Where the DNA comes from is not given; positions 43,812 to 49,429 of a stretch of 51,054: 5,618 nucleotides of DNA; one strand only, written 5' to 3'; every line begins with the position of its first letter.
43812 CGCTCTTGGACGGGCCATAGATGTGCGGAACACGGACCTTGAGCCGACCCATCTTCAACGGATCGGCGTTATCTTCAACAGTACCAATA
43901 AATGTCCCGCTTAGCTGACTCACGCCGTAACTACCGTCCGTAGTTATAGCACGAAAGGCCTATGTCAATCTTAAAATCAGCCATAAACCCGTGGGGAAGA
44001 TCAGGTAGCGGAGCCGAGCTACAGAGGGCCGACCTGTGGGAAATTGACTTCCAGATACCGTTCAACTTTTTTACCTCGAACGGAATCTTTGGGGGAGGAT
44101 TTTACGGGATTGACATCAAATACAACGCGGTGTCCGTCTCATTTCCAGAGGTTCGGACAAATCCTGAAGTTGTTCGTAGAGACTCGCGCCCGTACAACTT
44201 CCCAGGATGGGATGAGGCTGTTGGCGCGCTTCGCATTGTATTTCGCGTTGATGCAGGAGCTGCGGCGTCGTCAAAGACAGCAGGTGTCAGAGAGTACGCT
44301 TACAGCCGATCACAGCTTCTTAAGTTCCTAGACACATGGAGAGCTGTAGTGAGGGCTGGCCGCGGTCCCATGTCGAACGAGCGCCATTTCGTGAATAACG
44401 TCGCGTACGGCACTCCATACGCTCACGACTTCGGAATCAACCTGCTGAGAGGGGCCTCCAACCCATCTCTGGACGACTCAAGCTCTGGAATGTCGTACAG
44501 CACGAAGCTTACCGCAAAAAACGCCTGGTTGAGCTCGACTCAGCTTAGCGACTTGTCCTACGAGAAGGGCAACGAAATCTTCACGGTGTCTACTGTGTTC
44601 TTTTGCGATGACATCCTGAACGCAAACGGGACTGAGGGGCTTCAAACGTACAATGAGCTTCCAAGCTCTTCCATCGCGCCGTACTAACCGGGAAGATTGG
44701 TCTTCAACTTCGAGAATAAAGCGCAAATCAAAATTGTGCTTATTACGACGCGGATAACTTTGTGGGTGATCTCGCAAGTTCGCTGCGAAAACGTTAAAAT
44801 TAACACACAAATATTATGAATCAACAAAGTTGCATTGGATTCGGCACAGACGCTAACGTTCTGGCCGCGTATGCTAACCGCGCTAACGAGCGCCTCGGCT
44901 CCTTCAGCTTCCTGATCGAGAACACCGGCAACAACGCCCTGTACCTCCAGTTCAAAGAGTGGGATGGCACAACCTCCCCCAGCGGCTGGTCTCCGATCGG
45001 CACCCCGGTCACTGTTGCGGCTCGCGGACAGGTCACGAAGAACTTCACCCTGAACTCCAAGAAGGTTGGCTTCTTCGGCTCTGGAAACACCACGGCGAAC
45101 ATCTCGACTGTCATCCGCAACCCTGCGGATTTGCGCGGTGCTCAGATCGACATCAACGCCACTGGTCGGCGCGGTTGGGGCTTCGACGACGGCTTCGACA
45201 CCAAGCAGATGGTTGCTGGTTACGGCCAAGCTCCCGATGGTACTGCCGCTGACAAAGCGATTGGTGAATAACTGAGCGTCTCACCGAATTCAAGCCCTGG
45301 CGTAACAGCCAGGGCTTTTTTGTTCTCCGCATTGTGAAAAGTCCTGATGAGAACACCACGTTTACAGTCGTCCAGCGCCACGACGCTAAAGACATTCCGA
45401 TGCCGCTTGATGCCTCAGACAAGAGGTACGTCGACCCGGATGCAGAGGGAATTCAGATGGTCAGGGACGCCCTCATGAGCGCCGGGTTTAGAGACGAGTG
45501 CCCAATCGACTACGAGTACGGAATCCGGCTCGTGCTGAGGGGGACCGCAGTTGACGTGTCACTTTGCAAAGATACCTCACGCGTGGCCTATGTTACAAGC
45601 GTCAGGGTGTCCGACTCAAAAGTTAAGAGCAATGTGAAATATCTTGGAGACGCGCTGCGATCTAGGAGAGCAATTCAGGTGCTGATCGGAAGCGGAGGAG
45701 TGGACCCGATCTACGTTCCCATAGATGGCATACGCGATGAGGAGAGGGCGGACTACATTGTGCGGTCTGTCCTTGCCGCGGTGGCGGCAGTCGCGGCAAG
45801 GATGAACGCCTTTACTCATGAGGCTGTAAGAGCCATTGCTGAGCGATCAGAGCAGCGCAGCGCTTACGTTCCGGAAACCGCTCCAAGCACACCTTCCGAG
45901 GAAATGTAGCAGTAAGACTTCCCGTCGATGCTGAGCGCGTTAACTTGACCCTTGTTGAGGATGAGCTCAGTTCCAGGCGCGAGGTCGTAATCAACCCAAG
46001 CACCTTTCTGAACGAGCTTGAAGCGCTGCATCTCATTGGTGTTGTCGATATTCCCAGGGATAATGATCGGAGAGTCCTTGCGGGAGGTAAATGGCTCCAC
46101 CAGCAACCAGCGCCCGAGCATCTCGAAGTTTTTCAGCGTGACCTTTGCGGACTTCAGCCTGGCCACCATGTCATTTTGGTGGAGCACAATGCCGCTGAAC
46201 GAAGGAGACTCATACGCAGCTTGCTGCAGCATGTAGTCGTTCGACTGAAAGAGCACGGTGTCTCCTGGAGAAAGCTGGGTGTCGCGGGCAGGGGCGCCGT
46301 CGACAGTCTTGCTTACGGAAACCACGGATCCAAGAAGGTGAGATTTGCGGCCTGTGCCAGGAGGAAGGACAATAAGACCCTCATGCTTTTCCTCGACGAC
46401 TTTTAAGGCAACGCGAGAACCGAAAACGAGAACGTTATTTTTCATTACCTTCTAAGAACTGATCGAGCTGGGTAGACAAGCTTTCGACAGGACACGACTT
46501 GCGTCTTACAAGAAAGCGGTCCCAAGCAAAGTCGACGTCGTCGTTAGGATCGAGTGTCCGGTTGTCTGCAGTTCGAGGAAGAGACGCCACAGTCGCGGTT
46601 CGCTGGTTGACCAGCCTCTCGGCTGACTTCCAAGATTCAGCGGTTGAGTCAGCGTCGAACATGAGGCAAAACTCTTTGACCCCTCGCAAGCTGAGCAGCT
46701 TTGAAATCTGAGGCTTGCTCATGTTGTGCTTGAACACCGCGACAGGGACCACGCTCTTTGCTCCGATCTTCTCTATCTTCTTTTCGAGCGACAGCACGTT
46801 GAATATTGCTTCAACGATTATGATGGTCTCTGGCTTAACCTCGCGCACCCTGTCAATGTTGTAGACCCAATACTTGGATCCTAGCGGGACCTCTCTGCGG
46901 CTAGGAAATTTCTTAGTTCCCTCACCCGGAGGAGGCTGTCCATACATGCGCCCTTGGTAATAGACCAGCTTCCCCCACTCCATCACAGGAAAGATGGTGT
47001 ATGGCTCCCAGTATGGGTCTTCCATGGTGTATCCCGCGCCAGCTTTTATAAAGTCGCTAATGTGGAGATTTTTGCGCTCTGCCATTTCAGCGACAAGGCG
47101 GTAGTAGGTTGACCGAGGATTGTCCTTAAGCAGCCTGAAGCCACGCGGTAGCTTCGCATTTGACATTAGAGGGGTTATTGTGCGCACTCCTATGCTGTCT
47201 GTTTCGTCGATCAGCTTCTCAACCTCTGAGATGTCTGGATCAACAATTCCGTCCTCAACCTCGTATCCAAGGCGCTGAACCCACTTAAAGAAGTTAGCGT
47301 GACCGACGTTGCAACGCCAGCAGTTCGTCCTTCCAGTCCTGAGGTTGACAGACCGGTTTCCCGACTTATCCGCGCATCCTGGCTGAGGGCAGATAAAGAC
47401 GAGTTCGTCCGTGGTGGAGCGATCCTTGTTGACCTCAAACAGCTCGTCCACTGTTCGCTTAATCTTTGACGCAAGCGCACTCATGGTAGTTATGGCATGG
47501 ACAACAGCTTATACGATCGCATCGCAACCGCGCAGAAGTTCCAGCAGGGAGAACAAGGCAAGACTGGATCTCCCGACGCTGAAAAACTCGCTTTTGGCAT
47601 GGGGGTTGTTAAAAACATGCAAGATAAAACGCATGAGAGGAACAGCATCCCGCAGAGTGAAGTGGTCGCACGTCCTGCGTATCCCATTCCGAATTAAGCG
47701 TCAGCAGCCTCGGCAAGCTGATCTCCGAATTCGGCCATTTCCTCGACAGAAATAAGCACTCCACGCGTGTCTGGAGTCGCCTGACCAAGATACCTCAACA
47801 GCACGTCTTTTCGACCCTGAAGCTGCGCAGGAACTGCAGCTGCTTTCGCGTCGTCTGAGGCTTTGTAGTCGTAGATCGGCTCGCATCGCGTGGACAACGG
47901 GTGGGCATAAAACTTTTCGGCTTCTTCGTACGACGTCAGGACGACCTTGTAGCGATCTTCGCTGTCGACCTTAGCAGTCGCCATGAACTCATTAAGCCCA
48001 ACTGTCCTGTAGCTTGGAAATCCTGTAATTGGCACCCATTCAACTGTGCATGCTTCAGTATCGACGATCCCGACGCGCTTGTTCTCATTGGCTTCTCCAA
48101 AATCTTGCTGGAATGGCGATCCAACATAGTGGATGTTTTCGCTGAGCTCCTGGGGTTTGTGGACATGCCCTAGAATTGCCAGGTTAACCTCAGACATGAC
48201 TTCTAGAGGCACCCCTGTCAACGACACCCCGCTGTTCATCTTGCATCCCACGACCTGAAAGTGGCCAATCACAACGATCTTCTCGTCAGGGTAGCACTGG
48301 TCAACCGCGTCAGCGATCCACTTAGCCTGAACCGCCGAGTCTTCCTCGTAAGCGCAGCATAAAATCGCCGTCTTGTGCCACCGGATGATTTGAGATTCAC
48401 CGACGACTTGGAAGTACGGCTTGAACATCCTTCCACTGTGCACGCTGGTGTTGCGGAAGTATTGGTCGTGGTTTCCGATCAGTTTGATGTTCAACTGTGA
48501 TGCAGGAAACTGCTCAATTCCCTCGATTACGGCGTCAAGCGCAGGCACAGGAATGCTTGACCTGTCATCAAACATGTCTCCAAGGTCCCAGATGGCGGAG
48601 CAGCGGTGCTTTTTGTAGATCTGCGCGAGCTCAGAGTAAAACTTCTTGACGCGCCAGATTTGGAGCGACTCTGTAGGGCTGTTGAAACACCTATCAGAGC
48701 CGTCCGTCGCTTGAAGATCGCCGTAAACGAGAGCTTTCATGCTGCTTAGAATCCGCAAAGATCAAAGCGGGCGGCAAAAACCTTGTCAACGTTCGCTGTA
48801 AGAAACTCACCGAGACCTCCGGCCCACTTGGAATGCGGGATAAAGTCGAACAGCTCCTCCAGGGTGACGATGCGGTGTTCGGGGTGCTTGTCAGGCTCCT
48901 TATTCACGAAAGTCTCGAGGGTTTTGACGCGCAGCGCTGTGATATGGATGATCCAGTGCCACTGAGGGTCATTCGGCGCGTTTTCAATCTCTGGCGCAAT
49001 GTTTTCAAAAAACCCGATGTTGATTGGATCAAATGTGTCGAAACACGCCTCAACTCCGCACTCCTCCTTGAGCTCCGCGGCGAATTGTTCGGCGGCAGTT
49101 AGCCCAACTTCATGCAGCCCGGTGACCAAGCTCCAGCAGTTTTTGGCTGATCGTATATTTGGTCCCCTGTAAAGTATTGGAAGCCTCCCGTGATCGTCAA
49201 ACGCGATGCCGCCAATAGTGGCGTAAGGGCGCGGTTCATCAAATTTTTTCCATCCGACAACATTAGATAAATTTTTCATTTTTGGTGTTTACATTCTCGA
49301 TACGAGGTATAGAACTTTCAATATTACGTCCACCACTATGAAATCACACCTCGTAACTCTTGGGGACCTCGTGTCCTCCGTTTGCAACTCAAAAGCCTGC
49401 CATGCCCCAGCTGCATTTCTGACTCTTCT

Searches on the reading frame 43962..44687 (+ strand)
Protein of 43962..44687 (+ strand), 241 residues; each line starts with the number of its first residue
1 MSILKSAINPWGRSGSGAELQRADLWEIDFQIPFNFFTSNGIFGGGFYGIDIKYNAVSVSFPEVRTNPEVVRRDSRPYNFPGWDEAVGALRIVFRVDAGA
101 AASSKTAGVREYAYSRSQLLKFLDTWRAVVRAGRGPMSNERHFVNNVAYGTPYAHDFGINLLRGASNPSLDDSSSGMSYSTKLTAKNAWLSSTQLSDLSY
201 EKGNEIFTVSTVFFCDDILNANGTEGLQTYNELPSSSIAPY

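Call 59: search_protein_families(library=phrogs, proteins=[window:43962-44687:+], max_evalue=0.01)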
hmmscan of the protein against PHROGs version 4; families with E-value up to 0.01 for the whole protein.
window:43962-44687:+ (241 aa): 1 family
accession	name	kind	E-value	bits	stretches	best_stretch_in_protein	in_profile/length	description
phrog_45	-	tail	5.9e-05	23.4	1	20-98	91-167/350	tail tube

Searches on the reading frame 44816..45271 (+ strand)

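Call 59: search_protein_families(library=phrogs, proteins=[window:44816-45271:+], max_evalue=0.01)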
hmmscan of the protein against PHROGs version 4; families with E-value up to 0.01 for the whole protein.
window:44816-45271:+ (151 aa): 1 family
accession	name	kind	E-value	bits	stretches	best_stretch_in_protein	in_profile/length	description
phrog_3299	-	unknown function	0.005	15.3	1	8-112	953-1053/1385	-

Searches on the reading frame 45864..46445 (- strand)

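Call 59: search_protein_families(library=phrogs, proteins=[window:45864-46445:-], max_evalue=0.01)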
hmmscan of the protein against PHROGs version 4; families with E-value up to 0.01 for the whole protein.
window:45864-46445:- (193 aa): 1 family
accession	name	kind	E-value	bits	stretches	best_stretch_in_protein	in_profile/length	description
phrog_3188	-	other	6.1e-08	33.4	1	12-68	10-69/96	co-chaperonin GroES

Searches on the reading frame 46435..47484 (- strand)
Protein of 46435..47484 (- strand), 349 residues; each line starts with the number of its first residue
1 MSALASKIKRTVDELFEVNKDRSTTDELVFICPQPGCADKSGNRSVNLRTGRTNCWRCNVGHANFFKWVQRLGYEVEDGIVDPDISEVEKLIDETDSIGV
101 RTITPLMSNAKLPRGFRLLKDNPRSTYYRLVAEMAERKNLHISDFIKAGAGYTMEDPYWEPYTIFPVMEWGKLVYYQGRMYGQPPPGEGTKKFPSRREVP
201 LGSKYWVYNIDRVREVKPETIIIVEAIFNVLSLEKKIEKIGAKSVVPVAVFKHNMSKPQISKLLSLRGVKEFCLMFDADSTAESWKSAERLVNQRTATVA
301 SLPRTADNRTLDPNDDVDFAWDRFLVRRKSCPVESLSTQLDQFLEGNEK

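Call 24: search_protein_families(library=pfam, proteins=[window:46435-47484:-], max_evalue=0.01)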
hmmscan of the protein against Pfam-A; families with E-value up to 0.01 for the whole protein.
window:46435-47484:- (349 aa): 0 families

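Call 59: search_protein_families(library=phrogs, proteins=[window:46435-47484:-], max_evalue=0.01)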
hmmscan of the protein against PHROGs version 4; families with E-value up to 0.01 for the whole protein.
window:46435-47484:- (349 aa): 1 family
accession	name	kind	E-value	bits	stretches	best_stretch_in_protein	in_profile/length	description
phrog_47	-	DNA, RNA and nucleotide metabolism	3.9e-28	99.5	1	22-315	45-320/947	DNA primase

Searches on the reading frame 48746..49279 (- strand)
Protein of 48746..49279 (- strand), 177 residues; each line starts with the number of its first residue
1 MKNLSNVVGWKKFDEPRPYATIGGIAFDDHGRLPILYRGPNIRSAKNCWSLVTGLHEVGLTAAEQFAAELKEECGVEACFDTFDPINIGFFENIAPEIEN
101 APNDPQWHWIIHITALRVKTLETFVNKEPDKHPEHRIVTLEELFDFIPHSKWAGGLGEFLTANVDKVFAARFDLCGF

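Call 37: find_encoding_contigs(protein=window:48746-49279:-, flank=10000, max_places=6)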
Protein window:48746-49279:- (177 aa): 6 contigs read that carry it; 4 places shown.
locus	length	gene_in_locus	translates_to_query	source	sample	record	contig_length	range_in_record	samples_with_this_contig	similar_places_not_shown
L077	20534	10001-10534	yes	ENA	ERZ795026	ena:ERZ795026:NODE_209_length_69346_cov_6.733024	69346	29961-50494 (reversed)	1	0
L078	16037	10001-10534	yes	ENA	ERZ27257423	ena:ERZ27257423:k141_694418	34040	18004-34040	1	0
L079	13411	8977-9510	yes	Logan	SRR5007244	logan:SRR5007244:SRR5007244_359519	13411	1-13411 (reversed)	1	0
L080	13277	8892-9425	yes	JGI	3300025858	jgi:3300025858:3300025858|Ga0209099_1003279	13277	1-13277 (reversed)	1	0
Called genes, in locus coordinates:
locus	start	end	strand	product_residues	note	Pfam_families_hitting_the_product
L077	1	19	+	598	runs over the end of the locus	PF00270:DEAD, PF04851:ResIII, PF00271:Helicase_C (weak)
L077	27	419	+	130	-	-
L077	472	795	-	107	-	-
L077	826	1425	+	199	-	-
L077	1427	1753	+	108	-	-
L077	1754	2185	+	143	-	-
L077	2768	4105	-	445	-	-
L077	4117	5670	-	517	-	-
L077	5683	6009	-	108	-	-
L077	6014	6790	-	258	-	PF04965:GPW_gp25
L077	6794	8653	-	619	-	PF07230:Portal_T4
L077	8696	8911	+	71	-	-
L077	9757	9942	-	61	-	-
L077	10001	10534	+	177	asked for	-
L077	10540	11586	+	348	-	PF00149:Metallophos (weak)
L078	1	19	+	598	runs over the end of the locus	PF00270:DEAD, PF04851:ResIII, PF00271:Helicase_C (weak)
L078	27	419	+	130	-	-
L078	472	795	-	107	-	-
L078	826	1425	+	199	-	-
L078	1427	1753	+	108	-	-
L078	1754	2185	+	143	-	-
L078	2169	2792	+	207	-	-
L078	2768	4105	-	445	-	-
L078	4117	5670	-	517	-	-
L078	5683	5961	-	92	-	-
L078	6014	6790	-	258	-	PF04965:GPW_gp25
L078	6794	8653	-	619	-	PF07230:Portal_T4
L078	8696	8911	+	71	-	-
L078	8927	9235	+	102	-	-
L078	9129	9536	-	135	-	-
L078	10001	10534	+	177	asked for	-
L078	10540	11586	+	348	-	PF00149:Metallophos (weak)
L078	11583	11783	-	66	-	-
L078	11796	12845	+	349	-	-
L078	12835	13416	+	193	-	PF00166:Cpn10 (faint)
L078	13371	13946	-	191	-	-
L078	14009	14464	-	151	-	-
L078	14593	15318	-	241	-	-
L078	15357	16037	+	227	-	?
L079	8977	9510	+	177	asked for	-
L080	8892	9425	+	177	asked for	-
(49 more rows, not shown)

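Call 71: search_protein_families(library=phrogs, proteins=[L078:27-419:+, L078:826-1425:+, L078:1427-1753:+], max_evalue=0.01)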
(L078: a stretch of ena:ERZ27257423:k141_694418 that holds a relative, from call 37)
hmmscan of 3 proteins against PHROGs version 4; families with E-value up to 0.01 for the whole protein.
L078:27-419:+ (130 aa): 0 families

L078:826-1425:+ (199 aa): 3 families
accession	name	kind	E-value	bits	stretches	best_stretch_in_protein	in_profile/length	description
phrog_7145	-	tail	2.1e-07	32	1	130-191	33-97/108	baseplate wedge subunit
phrog_232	-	tail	0.0023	18.7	1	143-173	54-84/296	baseplate wedge subunit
phrog_3455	-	unknown function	0.0083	17.1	0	158-189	66-97/111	-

L078:1427-1753:+ (108 aa): 0 families

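Call 72: search_protein_families(library=phrogs, proteins=[L078:1754-2185:+, L078:2169-2792:+, L078:2768-4105:-, L078:4117-5670:-], max_evalue=0.01)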
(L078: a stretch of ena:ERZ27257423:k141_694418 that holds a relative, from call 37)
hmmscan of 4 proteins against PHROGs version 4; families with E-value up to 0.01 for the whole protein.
L078:1754-2185:+ (143 aa): 0 families

L078:2169-2792:+ (207 aa): 0 families

L078:2768-4105:- (445 aa): 3 families
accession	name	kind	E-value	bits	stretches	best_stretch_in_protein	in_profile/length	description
phrog_1802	-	other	3.6e-17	63.4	2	73-187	38-168/556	radical SAM domain-containing protein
phrog_13987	-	other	0.00042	20.7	1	86-143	22-85/274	radical SAM domain-containing protein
phrog_14086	-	other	0.0087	16.5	1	77-183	85-204/353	radical SAM domain-containing protein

L078:4117-5670:- (517 aa): 8 families
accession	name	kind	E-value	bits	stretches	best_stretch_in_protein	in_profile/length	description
phrog_5073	-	tail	6.6e-07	29.7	1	182-295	186-283/519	tail fiber protein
phrog_19200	-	head and packaging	1.5e-05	25.5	1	128-208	14-96/268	virion structural protein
phrog_3904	-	tail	0.00017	21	1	183-301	671-724/1086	tail fiber protein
phrog_18350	-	tail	0.0003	21.6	0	174-207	151-184/253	tail fiber protein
phrog_34916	-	tail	0.00086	20.4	0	182-208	35-61/124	tail fiber protein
phrog_6320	-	tail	0.0015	18.4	1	182-209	184-211/745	tail fiber protein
phrog_8981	-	unknown function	0.0032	18.5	0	184-207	25-48/58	-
phrog_1806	-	tail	0.0075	16.6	0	181-207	134-160/276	collagen like minor tail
